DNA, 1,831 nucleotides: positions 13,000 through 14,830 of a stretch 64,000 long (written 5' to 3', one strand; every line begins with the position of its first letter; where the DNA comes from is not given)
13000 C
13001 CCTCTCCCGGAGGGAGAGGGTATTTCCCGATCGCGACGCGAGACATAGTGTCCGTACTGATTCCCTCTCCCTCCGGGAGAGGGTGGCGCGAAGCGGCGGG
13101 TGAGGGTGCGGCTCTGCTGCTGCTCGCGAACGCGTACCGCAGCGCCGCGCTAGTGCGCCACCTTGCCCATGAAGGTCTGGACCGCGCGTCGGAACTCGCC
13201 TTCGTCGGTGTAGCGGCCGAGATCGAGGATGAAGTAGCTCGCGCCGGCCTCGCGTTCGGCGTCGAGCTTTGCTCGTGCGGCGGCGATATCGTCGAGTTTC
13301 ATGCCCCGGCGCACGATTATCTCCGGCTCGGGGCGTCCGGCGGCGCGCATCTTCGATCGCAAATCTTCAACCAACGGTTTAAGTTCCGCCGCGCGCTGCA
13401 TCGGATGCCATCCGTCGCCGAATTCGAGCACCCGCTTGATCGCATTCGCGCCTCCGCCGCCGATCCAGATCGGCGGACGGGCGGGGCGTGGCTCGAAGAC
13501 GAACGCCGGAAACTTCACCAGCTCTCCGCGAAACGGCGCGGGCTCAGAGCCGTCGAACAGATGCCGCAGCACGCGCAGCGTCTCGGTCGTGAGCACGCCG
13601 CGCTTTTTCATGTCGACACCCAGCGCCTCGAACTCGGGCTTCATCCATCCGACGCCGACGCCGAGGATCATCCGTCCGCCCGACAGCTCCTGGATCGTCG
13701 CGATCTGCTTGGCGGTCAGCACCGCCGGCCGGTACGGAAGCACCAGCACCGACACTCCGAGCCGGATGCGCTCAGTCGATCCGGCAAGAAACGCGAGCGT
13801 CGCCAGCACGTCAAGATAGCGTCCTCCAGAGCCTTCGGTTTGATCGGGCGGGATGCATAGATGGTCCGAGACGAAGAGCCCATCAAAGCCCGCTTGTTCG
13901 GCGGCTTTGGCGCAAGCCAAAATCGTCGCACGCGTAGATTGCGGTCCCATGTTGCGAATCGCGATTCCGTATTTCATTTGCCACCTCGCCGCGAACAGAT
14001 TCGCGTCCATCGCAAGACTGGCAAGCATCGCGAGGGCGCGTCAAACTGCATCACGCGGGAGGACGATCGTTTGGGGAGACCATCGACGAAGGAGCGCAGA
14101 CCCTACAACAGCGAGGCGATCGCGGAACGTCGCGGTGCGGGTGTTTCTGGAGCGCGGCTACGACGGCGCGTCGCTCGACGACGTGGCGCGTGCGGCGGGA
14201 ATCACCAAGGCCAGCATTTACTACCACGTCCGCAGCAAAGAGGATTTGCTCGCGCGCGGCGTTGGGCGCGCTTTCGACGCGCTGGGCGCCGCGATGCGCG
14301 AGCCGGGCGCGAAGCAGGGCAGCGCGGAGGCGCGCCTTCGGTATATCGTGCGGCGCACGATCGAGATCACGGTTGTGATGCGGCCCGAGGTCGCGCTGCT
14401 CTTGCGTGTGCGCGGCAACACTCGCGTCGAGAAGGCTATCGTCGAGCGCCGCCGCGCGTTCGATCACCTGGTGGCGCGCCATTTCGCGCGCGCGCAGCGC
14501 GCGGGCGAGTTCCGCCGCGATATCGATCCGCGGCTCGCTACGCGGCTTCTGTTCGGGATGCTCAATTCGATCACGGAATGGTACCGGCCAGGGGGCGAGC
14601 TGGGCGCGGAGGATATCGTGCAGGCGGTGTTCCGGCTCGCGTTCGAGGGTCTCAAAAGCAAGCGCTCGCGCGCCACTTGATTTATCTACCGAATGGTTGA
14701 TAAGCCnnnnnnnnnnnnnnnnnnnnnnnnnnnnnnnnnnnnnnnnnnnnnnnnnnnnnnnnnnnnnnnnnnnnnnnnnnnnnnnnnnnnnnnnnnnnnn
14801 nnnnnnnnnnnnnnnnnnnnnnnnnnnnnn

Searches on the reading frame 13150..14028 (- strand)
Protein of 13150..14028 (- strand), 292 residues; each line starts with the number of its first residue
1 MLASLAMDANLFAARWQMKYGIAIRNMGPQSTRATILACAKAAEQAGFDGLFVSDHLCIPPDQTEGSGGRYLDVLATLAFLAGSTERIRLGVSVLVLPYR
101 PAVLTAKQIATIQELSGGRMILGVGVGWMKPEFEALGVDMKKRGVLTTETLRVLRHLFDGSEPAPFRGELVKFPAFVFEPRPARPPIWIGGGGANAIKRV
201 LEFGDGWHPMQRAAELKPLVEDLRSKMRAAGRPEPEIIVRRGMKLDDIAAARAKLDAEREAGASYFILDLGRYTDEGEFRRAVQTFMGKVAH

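Call 80: search_protein_families(library=pfam, proteins=[window:13150-14028:-], max_evalue=0.00001)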
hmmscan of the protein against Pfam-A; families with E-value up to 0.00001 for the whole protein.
window:13150-14028:- (292 aa): 1 family
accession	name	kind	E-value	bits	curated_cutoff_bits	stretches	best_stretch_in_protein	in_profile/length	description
PF00296.26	Bac_luciferase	-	2.5e-49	168.8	27.9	1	31-263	20-249/314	Luciferase-like monooxygenase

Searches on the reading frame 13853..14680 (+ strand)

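Call 80: search_protein_families(library=pfam, proteins=[window:13853-14680:+], max_evalue=0.00001)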
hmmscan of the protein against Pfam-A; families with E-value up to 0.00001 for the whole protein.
window:13853-14680:+ (275 aa): 2 families
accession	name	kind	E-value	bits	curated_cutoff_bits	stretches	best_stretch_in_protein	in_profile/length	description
PF17932.6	TetR_C_24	-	1.1e-24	87.3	26.4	1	156-267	2-114/114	Tetracyclin repressor-like, C-terminal domain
PF00440.29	TetR_N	-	1.3e-14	54.1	24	1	93-134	4-45/47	Bacterial regulatory proteins, tetR family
